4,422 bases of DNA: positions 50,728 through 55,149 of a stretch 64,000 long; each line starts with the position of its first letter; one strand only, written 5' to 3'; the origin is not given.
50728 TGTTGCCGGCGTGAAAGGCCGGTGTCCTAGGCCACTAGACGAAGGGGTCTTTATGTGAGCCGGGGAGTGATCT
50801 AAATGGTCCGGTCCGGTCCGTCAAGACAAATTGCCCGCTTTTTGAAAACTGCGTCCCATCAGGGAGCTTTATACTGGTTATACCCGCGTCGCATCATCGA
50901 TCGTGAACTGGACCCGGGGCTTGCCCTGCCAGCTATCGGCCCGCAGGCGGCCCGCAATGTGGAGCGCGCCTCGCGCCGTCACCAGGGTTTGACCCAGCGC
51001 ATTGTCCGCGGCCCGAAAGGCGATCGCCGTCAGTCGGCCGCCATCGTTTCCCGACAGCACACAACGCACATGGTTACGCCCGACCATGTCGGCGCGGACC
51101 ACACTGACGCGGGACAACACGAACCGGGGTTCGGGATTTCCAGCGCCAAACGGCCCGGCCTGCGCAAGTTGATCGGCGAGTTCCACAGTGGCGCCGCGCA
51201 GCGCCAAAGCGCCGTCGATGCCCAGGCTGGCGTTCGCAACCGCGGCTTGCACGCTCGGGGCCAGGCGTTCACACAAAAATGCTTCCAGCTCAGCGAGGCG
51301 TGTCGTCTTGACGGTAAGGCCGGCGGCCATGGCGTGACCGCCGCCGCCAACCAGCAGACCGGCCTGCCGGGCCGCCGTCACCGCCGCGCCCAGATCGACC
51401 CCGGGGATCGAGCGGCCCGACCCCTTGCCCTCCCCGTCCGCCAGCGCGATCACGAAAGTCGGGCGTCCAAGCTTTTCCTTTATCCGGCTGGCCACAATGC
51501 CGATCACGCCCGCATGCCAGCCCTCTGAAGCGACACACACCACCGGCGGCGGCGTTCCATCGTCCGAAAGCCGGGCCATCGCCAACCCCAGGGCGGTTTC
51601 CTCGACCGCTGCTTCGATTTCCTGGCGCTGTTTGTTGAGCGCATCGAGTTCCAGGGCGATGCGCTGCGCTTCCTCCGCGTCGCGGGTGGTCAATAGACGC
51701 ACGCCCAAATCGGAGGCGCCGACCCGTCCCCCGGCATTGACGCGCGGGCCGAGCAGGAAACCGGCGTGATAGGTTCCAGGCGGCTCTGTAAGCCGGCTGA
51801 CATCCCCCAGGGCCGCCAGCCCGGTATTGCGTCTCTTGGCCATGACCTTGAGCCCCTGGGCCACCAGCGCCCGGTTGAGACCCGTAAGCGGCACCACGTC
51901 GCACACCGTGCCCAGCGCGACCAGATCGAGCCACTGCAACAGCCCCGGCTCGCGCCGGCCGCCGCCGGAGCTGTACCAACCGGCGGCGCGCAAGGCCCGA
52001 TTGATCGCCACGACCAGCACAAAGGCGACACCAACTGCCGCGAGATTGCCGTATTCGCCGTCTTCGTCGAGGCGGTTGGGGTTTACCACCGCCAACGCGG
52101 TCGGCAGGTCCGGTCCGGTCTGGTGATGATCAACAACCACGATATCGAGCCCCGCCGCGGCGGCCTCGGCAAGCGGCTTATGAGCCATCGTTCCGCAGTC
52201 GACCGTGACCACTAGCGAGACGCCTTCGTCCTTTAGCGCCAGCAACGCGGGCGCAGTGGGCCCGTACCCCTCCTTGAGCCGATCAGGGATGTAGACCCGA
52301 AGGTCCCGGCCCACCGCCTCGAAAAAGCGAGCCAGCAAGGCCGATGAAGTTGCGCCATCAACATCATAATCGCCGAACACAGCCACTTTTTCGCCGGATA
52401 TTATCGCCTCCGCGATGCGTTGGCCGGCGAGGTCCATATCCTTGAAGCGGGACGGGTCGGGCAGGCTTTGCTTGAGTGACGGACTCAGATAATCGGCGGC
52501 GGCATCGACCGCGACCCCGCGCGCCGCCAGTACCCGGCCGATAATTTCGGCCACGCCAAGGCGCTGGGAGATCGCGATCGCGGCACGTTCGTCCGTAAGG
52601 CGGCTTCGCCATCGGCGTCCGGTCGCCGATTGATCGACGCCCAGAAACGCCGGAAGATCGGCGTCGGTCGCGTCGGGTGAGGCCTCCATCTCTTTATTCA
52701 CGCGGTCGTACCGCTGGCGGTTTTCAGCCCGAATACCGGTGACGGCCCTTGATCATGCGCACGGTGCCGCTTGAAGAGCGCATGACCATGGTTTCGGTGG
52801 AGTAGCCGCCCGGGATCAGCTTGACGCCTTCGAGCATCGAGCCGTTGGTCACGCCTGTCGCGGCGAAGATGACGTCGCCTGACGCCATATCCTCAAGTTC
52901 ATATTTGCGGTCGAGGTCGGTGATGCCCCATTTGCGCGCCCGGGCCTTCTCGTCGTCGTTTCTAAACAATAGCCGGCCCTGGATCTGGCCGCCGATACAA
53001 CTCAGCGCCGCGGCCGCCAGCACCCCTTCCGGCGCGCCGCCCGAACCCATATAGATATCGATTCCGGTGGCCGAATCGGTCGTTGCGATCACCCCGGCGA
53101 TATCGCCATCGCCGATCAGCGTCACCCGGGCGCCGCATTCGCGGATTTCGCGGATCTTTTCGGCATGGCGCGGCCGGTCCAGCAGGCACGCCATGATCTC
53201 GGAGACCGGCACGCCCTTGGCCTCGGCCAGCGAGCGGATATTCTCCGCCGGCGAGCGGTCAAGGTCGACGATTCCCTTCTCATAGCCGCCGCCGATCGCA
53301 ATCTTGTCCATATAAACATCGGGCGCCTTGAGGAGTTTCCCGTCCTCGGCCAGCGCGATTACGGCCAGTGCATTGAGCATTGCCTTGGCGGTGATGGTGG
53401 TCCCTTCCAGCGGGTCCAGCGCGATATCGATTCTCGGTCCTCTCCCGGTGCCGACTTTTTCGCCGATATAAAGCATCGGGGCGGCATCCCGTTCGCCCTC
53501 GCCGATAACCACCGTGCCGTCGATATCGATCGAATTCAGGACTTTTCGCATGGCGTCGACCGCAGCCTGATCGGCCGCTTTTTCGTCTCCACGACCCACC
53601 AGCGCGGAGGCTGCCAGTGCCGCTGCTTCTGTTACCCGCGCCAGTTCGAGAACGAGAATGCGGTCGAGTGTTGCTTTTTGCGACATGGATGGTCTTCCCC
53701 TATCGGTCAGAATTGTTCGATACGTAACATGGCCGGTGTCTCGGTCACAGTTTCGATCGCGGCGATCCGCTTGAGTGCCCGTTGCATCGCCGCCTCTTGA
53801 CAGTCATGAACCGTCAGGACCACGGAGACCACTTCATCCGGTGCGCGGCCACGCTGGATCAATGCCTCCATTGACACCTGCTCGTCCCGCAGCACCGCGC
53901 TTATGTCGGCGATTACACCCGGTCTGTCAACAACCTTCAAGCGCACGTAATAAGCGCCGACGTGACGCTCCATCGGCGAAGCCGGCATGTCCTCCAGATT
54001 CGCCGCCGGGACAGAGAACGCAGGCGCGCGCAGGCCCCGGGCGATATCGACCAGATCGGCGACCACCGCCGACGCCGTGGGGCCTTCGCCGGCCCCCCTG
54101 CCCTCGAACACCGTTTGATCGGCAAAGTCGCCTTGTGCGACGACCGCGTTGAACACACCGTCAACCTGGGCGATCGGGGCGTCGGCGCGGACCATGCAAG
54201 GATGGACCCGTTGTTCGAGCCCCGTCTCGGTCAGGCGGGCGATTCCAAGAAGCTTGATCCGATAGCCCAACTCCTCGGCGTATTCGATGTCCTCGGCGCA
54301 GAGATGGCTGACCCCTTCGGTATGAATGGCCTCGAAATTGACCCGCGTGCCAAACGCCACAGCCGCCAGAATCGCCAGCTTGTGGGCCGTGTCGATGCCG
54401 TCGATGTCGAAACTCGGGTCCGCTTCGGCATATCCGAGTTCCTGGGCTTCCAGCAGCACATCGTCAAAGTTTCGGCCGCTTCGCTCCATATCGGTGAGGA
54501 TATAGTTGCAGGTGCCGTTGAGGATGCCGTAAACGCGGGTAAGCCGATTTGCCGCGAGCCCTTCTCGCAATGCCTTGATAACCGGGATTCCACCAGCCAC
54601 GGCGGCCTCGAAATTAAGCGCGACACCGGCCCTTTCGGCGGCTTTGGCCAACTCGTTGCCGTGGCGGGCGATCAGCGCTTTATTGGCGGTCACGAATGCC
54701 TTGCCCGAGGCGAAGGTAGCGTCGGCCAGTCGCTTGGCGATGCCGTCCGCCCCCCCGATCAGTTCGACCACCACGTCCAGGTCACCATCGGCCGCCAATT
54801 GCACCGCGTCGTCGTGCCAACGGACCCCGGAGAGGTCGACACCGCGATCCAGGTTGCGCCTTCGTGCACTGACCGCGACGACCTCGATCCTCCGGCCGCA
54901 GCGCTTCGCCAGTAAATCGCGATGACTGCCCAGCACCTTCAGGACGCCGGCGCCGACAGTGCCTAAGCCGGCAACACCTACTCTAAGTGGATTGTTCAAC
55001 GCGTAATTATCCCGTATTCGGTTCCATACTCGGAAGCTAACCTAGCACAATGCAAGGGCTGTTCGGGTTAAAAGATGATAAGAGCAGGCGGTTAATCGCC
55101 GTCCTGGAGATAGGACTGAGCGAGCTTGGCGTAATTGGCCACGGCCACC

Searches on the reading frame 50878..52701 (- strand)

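Call 48: search_protein_families(library=pfam, proteins=[window:50878-52701:-], max_evalue=0.00001)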
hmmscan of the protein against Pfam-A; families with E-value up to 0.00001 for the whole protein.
window:50878-52701:- (607 aa): 3 families
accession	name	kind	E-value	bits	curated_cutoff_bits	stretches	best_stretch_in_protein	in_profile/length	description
PF17768.7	RecJ_OB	-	5.5e-24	84.7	27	1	495-603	1-107/107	RecJ OB domain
PF01368.27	DHH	-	1e-21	77.9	28.1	1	105-241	1-104/125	DHH family, N-terminal domain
PF02272.25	DHHA1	-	3.7e-17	63.1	25.9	1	389-479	5-99/102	DHHA1 domain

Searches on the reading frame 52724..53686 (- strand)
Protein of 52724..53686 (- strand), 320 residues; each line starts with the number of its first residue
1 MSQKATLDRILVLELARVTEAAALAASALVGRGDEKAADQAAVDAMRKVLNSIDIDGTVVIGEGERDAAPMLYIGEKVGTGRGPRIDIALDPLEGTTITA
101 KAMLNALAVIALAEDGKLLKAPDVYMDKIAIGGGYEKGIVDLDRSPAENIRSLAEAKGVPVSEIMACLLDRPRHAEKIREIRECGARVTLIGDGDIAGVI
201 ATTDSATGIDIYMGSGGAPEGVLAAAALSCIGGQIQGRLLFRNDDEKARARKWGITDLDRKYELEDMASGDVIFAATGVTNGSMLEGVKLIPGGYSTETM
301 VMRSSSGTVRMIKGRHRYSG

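Call 48: search_protein_families(library=pfam, proteins=[window:52724-53686:-], max_evalue=0.00001)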
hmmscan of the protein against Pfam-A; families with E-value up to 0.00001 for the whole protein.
window:52724-53686:- (320 aa): 1 family
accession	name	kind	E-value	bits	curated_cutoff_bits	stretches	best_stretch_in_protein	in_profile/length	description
PF03320.18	FBPase_glpX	-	1.2e-135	451.8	27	1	11-316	3-307/307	Bacterial fructose-1,6-bisphosphatase, glpX-encoded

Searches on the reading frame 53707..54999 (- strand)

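Call 48: search_protein_families(library=pfam, proteins=[window:53707-54999:-], max_evalue=0.00001)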
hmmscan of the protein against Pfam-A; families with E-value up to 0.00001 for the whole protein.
window:53707-54999:- (430 aa): 3 families
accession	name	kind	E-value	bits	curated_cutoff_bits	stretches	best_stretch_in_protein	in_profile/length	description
PF00742.24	Homoserine_dh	-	1.1e-65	221.1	22.9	1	139-317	1-173/173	Homoserine dehydrogenase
PF03447.22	NAD_binding_3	-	7.7e-14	52.8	24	1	11-131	1-116/116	Homoserine dehydrogenase, NAD binding domain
PF01842.31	ACT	-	6.7e-08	32.6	27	1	350-416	1-65/66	ACT domain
